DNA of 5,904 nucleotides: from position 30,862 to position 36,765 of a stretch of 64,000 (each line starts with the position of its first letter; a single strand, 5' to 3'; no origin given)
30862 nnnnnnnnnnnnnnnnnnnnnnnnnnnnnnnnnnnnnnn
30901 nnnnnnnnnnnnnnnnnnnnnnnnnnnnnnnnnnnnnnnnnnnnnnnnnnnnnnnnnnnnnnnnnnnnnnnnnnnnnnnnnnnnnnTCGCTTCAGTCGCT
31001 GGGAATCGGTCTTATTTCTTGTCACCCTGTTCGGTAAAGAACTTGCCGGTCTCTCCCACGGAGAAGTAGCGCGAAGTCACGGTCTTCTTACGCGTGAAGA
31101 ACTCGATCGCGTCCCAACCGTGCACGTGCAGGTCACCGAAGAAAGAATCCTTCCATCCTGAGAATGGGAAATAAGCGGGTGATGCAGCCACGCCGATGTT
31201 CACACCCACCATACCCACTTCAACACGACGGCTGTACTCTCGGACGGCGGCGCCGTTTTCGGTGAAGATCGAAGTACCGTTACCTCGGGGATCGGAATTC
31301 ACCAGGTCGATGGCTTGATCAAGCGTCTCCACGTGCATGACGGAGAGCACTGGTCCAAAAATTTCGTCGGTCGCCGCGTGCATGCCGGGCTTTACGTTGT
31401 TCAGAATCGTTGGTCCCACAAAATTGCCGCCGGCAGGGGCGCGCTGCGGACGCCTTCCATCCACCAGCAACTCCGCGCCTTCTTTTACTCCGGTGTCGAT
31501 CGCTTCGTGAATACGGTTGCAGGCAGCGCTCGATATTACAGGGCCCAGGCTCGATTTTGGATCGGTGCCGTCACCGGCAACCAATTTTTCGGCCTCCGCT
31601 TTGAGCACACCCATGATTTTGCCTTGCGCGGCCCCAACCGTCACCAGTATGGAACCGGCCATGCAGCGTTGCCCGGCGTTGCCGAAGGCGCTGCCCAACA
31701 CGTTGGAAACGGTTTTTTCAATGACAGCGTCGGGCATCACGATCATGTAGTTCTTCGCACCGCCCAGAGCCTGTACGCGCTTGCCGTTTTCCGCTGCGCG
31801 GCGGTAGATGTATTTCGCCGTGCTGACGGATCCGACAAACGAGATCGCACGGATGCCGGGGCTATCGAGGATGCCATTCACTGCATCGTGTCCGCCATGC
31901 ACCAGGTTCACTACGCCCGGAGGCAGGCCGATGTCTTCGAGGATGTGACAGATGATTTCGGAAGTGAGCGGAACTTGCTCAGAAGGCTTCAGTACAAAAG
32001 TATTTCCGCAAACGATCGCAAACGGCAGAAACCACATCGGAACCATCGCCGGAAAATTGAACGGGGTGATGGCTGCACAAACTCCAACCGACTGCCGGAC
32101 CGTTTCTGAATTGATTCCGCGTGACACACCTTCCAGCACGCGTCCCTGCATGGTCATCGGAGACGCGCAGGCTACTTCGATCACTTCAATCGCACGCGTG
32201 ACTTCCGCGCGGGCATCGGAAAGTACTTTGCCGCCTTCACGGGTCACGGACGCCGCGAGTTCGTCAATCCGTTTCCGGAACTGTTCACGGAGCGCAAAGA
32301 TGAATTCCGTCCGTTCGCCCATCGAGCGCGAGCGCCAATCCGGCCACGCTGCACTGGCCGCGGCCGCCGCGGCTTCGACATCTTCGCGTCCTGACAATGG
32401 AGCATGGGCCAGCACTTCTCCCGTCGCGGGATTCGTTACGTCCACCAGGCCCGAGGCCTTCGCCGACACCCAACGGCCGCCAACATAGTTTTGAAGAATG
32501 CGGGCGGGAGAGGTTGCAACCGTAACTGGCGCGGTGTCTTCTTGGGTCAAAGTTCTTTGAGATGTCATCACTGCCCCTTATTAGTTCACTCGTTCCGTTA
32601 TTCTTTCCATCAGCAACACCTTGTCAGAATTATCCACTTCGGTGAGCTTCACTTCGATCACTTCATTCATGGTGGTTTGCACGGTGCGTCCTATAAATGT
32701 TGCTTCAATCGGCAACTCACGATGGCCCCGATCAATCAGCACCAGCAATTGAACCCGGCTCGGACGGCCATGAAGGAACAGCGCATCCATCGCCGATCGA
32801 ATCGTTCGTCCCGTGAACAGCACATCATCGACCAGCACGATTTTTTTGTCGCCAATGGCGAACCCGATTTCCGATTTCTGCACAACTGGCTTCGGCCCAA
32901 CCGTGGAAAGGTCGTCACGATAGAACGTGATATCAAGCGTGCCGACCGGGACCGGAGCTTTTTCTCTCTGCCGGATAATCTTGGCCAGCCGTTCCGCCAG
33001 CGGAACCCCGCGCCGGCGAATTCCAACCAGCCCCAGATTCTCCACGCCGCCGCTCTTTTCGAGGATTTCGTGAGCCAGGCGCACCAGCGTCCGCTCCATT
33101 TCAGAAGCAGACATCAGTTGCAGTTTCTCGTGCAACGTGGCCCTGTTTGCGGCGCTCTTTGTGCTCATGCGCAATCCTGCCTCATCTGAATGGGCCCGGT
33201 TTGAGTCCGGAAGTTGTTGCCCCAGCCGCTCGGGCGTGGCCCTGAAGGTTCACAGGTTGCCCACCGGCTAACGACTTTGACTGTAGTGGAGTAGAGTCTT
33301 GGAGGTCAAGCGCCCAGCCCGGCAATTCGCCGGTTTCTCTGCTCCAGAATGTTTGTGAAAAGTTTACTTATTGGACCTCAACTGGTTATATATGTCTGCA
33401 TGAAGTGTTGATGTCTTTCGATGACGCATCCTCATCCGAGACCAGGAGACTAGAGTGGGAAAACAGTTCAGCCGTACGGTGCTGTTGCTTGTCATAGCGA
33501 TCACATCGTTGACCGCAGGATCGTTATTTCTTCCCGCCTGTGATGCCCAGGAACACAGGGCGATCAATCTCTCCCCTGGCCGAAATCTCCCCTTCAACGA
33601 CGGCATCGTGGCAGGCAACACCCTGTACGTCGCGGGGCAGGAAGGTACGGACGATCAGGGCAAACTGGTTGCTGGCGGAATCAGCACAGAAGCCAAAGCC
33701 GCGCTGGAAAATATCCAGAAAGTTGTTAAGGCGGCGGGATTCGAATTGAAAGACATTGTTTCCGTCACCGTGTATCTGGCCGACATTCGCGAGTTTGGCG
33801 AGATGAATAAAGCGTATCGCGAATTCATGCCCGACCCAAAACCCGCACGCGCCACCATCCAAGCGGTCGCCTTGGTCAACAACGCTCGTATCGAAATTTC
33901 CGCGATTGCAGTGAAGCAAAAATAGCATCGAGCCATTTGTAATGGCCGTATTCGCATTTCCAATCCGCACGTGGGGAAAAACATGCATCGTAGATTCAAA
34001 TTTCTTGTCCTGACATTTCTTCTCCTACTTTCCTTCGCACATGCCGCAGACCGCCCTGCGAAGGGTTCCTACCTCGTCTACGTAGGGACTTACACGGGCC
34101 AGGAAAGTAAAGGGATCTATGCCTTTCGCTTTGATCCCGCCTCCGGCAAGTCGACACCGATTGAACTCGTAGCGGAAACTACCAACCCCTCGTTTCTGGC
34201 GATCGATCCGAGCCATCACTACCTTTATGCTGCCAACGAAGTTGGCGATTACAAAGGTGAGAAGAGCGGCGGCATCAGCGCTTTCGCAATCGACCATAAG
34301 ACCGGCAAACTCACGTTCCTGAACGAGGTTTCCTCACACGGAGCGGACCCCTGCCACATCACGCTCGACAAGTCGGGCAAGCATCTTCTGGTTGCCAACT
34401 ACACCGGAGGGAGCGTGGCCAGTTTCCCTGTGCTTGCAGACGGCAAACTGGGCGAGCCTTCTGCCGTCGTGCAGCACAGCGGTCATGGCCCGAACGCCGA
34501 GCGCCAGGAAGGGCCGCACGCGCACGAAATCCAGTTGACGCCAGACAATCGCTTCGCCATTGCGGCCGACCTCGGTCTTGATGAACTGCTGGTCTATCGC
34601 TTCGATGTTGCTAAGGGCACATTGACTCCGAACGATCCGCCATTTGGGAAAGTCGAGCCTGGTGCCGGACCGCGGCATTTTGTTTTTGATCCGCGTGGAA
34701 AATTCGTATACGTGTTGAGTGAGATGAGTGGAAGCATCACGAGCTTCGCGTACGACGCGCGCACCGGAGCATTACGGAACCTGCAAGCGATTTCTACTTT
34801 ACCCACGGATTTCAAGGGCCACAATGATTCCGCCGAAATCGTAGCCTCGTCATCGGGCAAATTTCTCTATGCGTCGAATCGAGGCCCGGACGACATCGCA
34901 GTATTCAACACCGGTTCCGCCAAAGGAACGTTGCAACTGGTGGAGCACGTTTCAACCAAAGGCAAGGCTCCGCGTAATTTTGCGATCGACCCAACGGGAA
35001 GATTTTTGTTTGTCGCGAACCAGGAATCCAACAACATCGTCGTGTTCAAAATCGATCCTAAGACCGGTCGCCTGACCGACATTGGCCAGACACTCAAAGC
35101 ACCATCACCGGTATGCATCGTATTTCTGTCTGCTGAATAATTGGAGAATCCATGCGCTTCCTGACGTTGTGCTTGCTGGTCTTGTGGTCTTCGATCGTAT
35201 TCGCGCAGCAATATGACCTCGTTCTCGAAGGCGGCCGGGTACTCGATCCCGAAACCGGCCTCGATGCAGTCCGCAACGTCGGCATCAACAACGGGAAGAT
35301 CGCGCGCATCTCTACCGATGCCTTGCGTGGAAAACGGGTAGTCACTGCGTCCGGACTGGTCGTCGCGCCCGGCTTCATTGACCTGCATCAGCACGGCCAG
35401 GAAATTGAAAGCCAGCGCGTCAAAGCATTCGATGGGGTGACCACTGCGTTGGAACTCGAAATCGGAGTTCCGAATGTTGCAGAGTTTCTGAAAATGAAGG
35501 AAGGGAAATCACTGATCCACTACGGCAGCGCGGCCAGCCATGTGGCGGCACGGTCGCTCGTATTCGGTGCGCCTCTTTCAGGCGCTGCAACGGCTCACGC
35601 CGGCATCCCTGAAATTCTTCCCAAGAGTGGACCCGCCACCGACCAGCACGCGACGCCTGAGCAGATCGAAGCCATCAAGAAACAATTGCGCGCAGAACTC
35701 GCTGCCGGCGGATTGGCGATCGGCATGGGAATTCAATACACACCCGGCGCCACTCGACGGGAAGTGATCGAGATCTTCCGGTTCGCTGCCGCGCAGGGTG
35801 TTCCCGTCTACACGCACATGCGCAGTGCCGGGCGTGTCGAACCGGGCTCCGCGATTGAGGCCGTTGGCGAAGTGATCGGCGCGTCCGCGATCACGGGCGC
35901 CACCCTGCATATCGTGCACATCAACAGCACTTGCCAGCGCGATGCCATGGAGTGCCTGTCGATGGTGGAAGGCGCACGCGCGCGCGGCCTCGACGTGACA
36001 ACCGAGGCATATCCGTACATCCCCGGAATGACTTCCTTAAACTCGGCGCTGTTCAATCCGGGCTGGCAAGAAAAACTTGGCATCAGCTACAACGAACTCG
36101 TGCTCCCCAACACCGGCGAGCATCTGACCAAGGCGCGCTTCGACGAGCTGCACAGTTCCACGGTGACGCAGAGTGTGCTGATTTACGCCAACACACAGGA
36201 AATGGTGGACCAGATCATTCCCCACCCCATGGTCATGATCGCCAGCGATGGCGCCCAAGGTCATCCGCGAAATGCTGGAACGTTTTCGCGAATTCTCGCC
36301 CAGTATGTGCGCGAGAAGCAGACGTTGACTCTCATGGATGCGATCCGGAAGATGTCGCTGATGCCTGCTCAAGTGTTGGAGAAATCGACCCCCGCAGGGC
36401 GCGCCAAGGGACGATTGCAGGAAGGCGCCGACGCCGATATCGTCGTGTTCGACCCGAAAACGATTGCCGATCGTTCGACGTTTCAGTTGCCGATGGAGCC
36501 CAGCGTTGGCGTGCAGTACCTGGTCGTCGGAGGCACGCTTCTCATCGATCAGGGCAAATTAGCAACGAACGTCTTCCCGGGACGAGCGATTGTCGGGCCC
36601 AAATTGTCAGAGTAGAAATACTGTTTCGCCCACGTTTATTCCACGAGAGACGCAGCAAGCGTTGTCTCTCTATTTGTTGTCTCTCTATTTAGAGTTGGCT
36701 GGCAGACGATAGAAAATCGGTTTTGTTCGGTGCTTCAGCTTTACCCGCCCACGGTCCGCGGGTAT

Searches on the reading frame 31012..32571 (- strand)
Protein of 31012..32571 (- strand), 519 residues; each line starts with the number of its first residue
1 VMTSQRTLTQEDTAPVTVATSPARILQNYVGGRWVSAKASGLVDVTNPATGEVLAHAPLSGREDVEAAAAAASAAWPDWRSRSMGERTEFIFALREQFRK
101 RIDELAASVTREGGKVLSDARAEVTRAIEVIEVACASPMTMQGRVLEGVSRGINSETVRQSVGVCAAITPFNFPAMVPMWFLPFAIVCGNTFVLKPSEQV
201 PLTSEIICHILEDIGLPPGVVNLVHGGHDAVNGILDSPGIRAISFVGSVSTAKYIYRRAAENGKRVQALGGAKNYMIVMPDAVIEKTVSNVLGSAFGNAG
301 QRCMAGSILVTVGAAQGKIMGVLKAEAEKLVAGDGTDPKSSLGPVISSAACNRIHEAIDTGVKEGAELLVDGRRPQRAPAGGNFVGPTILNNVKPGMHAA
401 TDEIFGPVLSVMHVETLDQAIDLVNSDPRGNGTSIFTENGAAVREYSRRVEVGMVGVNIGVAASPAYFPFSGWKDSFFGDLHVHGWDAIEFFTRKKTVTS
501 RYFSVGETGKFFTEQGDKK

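Call 11: search_protein_families(library=pfam, proteins=[window:31012-32571:-], max_evalue=0.001)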
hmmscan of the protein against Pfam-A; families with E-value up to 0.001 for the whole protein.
window:31012-32571:- (519 aa): 1 family
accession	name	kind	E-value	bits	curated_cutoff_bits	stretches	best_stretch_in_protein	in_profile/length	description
PF00171.27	Aldedh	-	1.6e-138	462.6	23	1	34-498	1-461/461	Aldehyde dehydrogenase family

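Call 41: search_protein_families(library=ncbifam, proteins=[window:31012-32571:-], max_evalue=0.00001)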
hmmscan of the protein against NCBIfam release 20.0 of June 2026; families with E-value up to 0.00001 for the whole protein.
window:31012-32571:- (519 aa): 41 families (the best 25 are shown)
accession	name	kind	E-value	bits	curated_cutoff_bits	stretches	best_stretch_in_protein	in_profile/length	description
TIGR01722.1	MMSDH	subfamily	6.3e-170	565.9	448.5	1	27-502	2-477/477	CoA-acylating methylmalonate-semialdehyde dehydrogenase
NF042993.1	AlphKGSA_gudD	equivalog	1.9e-99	333.6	770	1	25-499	3-479/481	alpha-ketoglutaric semialdehyde dehydrogenase GucD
NF052305.1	DioxValDhHalo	equivalog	2.1e-98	330.3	750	1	26-502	5-483/483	2,5-dioxovalerate dehydrogenase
TIGR02299.1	HpaE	equivalog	3e-85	286.6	638.35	1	27-499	2-475/488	5-carboxymethyl-2-hydroxymuconate semialdehyde dehydrogenase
TIGR01804.1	BADH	equivalog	7.5e-85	285.1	668.6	1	29-479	1-452/467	betaine-aldehyde dehydrogenase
TIGR01780.1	SSADH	subfamily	1.4e-82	278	646.35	1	45-479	1-433/448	succinate-semialdehyde dehydrogenase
NF010000.0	PRK13473.1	subfamily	1.7e-82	277.5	615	1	27-484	4-459/475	aminobutyraldehyde dehydrogenase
NF009725.0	PRK13252.1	equivalog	4.1e-80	269.6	593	1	26-499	7-478/488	betaine-aldehyde dehydrogenase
NF002852.0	PRK03137.1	subfamily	5.4e-79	266.3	648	1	29-502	40-514/514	L-glutamate gamma-semialdehyde dehydrogenase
NF045735.1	PaDhStyDPseudo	equivalog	5.5e-78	262.8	850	1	29-500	6-481/483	phenylacetaldehyde dehydrogenase StyD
NF040648.1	lactal_redase_Meth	equivalog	1.7e-74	251.5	650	1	30-498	3-460/463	lactaldehyde dehydrogenase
NF007497.0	PRK10090.1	equivalog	3.5e-73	247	500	1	25-479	6-458/480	aldehyde dehydrogenase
NF006916.0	PRK09407.1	equivalog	6.4e-73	246.1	521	1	36-501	29-493/526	succinic semialdehyde dehydrogenase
TIGR03216.1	OH_muco_semi_DH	equivalog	1.7e-71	241.3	693.25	1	26-499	1-478/481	2-hydroxymuconic semialdehyde dehydrogenase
NF045736.1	PaDhStyDRhodo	equivalog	5.2e-71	239.6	800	1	27-499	4-476/479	phenylacetaldehyde dehydrogenase StyD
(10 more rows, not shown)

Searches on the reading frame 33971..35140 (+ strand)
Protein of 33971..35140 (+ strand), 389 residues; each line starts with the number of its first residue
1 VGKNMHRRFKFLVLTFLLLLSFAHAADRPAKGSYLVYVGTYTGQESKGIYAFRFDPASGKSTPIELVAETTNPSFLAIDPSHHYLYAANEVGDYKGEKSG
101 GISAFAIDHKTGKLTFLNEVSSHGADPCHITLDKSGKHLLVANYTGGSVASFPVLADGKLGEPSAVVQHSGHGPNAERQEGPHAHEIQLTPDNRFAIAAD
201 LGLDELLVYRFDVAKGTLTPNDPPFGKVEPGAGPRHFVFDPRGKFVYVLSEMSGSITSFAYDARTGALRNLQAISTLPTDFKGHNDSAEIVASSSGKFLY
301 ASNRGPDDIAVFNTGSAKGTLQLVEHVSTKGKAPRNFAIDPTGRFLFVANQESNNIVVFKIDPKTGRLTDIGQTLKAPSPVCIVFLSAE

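Call 11: search_protein_families(library=pfam, proteins=[window:33971-35140:+], max_evalue=0.001)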
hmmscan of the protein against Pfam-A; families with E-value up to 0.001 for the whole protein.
window:33971-35140:+ (389 aa): 3 families
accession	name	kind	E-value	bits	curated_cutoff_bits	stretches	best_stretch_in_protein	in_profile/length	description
PF10282.15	Lactonase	-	2.7e-130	435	21.7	1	36-385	2-344/344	Lactonase, 7-bladed beta-propeller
PF07433.17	DUF1513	-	4.9e-06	26.3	27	0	83-143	63-117/304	Protein of unknown function (DUF1513)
PF08450.18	SGL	-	0.0008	19.5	26.3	0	239-288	141-189/246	SMP-30/Gluconolactonase/LRE-like region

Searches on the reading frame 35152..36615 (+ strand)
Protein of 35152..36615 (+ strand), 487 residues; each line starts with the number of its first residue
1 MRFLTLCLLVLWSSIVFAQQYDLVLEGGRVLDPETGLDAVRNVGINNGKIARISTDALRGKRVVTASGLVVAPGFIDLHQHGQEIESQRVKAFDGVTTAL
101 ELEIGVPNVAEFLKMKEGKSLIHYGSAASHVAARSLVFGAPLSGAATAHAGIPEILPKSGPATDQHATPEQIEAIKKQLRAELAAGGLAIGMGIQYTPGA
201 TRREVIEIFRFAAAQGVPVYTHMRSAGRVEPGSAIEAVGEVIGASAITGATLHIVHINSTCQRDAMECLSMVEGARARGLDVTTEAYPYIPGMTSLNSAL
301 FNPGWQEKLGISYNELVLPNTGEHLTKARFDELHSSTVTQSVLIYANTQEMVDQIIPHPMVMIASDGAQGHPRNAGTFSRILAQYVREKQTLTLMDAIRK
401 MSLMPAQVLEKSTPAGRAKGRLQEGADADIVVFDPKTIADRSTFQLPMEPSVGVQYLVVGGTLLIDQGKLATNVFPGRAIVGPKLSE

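Call 57: search_protein_families(library=pfam, proteins=[window:35152-36615:+], max_evalue=1)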
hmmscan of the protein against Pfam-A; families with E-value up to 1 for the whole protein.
window:35152-36615:+ (487 aa): 2 families
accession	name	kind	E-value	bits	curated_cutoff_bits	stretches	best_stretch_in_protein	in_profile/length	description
PF07969.17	Amidohydro_3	-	6.7e-17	62.5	29.7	2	352-463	359-470/472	Amidohydrolase family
PF01979.26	Amidohydro_1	-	2.9e-12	46.9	25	2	360-462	244-343/345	Amidohydrolase family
